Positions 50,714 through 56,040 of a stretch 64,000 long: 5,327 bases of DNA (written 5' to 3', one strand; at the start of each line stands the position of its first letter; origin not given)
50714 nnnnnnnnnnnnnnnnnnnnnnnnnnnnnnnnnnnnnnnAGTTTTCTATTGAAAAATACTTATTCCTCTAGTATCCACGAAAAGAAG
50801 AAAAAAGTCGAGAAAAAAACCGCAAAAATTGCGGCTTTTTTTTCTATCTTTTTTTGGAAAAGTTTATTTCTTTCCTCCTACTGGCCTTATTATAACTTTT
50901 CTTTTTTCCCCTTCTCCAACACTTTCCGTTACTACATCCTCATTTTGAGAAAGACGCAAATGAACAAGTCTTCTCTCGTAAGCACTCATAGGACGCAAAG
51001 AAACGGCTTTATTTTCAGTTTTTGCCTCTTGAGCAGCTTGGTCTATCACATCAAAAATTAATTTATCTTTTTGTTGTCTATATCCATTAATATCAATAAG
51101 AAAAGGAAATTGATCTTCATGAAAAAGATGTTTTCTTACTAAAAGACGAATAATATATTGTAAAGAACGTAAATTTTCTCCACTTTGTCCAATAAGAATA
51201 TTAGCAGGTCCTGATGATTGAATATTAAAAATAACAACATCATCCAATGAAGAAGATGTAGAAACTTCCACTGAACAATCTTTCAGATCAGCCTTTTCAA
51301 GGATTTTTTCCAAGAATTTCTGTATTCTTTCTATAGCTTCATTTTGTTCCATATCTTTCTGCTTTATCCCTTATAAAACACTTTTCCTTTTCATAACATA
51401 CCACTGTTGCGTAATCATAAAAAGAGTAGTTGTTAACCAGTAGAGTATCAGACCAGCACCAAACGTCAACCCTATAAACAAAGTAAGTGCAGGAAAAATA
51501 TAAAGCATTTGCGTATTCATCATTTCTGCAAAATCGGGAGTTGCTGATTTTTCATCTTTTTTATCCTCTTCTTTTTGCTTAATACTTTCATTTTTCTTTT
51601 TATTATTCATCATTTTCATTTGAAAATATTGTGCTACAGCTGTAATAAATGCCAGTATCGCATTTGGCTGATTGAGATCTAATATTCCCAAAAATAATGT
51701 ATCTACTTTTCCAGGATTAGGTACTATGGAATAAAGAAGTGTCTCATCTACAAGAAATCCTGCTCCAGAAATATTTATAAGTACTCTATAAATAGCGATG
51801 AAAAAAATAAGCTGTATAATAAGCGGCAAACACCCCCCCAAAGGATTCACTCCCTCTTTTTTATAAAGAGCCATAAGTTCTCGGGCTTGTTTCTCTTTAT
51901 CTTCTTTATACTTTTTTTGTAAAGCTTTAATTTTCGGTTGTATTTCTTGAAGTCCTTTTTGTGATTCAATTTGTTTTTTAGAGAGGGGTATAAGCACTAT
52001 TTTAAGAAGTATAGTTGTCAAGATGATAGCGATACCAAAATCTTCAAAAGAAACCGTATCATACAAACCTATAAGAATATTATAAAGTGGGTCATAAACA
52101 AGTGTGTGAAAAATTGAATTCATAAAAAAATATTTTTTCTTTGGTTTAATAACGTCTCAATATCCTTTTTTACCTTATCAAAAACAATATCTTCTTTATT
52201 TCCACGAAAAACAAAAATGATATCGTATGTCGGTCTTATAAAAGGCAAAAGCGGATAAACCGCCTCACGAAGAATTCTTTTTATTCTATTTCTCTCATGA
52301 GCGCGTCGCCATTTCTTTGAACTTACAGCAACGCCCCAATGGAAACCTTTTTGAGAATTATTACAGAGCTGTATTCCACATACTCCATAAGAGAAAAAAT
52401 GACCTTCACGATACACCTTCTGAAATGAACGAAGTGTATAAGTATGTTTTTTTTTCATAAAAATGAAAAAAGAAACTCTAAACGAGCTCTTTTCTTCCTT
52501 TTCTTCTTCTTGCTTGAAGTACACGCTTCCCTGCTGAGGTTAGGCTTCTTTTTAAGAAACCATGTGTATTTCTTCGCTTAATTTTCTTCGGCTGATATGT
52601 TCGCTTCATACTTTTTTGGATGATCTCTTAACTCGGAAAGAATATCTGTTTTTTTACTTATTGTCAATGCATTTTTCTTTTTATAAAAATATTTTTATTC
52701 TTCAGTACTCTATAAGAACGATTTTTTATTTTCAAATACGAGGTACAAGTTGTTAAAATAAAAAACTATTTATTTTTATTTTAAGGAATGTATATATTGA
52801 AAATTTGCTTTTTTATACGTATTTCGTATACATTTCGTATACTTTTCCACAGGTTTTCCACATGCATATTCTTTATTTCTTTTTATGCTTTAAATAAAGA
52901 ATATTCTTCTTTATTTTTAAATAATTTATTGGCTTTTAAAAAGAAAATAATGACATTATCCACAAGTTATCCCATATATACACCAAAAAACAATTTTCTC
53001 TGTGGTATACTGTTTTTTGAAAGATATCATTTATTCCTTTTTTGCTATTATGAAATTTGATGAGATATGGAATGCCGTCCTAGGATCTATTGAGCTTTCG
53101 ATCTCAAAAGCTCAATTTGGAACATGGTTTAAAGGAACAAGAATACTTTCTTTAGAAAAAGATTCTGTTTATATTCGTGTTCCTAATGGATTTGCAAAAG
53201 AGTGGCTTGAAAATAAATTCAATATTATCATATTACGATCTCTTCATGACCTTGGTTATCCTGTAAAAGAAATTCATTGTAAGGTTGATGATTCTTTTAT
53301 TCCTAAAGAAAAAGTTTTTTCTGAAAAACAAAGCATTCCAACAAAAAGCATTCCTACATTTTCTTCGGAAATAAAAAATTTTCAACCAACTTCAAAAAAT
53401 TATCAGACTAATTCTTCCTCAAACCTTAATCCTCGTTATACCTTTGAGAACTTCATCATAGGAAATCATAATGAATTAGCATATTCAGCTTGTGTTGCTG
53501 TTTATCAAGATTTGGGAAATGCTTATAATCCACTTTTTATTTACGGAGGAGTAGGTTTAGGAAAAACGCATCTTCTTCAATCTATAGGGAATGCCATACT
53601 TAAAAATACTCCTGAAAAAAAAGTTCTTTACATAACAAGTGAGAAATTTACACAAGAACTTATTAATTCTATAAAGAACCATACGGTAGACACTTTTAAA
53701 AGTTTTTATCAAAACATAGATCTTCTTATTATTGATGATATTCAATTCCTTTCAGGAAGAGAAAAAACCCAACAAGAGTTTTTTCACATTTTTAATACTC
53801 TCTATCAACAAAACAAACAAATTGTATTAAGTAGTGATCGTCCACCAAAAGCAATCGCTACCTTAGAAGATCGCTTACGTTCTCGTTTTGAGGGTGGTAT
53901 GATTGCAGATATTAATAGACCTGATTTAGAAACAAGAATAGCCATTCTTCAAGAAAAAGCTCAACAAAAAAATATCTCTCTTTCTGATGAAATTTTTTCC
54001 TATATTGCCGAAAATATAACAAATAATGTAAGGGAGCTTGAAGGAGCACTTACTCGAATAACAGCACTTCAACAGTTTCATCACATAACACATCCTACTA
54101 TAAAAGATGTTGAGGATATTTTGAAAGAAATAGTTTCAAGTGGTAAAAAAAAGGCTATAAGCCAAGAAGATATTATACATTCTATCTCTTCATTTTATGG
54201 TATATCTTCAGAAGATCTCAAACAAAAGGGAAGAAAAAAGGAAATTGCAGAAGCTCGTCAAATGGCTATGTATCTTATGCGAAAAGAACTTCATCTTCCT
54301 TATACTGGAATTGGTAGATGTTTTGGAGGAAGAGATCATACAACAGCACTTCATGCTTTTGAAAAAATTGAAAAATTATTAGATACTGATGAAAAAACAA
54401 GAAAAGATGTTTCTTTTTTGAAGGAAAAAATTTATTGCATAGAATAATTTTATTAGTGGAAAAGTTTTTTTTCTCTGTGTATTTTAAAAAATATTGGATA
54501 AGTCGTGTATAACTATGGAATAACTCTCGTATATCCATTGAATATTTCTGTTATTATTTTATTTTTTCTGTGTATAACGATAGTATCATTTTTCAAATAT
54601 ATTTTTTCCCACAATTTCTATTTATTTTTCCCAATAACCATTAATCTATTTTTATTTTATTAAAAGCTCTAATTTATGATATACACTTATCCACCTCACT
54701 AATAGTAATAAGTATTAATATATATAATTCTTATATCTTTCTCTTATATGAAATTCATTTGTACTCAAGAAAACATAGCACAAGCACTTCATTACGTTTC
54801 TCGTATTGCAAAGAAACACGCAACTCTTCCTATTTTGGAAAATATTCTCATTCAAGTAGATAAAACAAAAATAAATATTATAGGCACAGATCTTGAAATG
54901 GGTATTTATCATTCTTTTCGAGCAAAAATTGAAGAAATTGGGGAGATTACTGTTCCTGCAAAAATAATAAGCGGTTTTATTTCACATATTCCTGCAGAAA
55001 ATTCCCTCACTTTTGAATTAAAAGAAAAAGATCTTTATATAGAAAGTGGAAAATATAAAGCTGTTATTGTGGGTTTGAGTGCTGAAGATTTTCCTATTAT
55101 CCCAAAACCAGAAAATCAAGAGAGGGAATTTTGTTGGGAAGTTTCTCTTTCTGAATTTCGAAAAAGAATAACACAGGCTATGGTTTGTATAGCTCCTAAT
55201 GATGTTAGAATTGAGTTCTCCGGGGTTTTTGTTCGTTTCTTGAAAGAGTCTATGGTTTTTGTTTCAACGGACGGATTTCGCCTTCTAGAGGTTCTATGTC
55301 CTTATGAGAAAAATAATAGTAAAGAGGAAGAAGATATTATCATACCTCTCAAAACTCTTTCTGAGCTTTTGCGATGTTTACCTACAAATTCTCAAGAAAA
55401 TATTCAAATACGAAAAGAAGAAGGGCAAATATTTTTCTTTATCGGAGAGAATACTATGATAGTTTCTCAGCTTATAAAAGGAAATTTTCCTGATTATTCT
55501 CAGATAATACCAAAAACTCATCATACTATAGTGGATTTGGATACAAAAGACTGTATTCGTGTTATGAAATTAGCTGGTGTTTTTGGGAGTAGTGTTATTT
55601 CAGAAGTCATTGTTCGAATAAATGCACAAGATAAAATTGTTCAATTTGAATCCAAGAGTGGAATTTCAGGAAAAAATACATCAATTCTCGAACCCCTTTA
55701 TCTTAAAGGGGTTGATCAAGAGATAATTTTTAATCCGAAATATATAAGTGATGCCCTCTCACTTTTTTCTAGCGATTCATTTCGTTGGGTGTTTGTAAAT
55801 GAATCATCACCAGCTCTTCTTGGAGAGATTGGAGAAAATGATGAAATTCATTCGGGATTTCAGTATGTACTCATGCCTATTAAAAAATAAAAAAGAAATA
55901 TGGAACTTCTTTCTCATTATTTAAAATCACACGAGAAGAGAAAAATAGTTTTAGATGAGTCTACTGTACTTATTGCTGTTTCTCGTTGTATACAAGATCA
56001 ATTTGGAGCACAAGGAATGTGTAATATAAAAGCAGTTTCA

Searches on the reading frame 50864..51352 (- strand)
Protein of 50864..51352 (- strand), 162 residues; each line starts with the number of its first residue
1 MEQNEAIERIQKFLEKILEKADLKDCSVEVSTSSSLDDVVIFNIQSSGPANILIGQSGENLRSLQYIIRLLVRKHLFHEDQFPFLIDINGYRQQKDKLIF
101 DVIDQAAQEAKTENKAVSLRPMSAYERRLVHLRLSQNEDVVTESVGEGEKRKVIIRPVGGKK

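Call 21: search_protein_families(library=pfam, proteins=[window:50864-51352:-])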
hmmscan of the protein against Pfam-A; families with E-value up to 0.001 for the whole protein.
window:50864-51352:- (162 aa): 2 families
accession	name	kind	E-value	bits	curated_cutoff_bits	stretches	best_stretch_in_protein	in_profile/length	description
PF01424.28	R3H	-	2.5e-14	53.5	26.8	1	103-157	7-60/60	R3H domain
PF13083.13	KH_KhpA-B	-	6.8e-06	26.3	32.1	1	12-75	2-65/73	KhpA/KhpB, KH domain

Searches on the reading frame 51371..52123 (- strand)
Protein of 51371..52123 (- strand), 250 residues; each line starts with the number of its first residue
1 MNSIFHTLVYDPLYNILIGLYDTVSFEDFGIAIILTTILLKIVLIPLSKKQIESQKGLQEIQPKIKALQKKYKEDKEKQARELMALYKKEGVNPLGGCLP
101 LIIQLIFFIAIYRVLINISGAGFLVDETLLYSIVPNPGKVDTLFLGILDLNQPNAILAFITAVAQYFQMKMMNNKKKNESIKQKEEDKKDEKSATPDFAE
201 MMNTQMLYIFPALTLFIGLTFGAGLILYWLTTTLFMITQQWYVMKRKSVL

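Call 21: search_protein_families(library=pfam, proteins=[window:51371-52123:-])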
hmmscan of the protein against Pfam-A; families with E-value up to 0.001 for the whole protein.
window:51371-52123:- (250 aa): 1 family
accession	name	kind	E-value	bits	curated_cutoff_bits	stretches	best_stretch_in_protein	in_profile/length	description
PF02096.25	60KD_IMP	-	4e-53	180.2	35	1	29-245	1-163/163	60Kd inner membrane protein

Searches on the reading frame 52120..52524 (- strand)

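Call 21: search_protein_families(library=pfam, proteins=[window:52120-52524:-])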
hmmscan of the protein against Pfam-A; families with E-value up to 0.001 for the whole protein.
window:52120-52524:- (134 aa): 1 family
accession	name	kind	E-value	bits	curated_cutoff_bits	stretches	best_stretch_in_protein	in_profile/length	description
PF00825.24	Ribonuclease_P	-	1.3e-16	61.1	22.3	1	29-128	8-107/109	Ribonuclease P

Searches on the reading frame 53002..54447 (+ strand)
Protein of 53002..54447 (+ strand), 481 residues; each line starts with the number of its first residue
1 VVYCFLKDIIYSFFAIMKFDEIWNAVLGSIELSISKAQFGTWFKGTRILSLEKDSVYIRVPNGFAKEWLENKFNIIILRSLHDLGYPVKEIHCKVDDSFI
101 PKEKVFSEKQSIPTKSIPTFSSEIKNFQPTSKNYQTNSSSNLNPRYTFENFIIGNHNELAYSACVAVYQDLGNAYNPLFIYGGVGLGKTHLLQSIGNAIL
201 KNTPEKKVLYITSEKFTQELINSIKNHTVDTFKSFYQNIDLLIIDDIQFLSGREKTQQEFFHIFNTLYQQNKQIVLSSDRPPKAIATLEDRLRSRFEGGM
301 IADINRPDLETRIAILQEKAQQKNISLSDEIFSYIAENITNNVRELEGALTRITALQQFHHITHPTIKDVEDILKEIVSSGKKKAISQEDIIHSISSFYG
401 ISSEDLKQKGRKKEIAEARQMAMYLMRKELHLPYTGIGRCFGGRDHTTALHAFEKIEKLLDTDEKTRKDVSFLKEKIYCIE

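Call 21: search_protein_families(library=pfam, proteins=[window:53002-54447:+])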
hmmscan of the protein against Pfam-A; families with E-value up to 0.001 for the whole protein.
window:53002-54447:+ (481 aa): 9 families
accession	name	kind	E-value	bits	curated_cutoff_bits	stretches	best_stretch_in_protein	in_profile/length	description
PF00308.24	Bac_DnaA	-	3.9e-70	235.7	23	1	142-302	1-161/162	Bacterial DnaA ATPAse domain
PF08299.17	Bac_DnaA_C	-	3.4e-26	91.5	31.5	1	389-456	2-69/69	Bacterial dnaA protein helix-turn-helix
PF11638.13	DnaA_N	-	2.4e-14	53.2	24.6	1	21-80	2-62/65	DnaA N-terminal domain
PF01695.23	IstB_IS21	-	9e-10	38.9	24.1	1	178-281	95-195/238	IstB-like ATP binding protein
PF22688.2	Hda_lid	-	8.3e-06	26.1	27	1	311-370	3-64/65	Hda, lid domain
PF13173.12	AAA_14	-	1e-05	26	27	1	176-276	3-95/129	AAA domain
PF00004.35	AAA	-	2.2e-05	25.4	21.2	1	179-296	2-127/131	ATPase family associated with various cellular activities (AAA)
PF13401.12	AAA_22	-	0.00022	22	27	0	217-269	68-111/130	AAA domain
PF01637.24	ATPase_2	-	0.00044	20.6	33.2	1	174-285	19-123/225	ATPase domain predominantly from Archaea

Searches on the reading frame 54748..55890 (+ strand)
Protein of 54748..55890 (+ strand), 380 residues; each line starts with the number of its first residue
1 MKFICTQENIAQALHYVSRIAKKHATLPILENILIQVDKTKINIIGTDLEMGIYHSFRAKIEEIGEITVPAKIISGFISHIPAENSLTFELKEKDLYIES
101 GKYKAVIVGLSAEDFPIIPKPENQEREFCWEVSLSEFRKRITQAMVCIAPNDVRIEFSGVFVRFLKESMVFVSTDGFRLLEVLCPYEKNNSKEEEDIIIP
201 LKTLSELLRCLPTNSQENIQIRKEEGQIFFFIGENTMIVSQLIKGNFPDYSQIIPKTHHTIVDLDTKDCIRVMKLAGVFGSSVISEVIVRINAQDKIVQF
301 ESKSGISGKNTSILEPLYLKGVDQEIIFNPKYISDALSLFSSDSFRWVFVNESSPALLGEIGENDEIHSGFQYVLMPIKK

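Call 21: search_protein_families(library=pfam, proteins=[window:54748-55890:+])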
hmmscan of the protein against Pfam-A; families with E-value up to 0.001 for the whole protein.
window:54748-55890:+ (380 aa): 3 families
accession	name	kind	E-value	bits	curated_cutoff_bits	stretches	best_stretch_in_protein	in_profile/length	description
PF00712.24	DNA_pol3_beta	-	5.6e-25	88.3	24.4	1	1-119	1-120/120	DNA polymerase III beta subunit, N-terminal domain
PF02767.21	DNA_pol3_beta_2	-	2.5e-22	79.8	27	1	132-249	2-116/116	DNA polymerase III beta subunit, central domain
PF02768.20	DNA_pol3_beta_3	-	1.3e-12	48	27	1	252-377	2-119/121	DNA polymerase III beta subunit, C-terminal domain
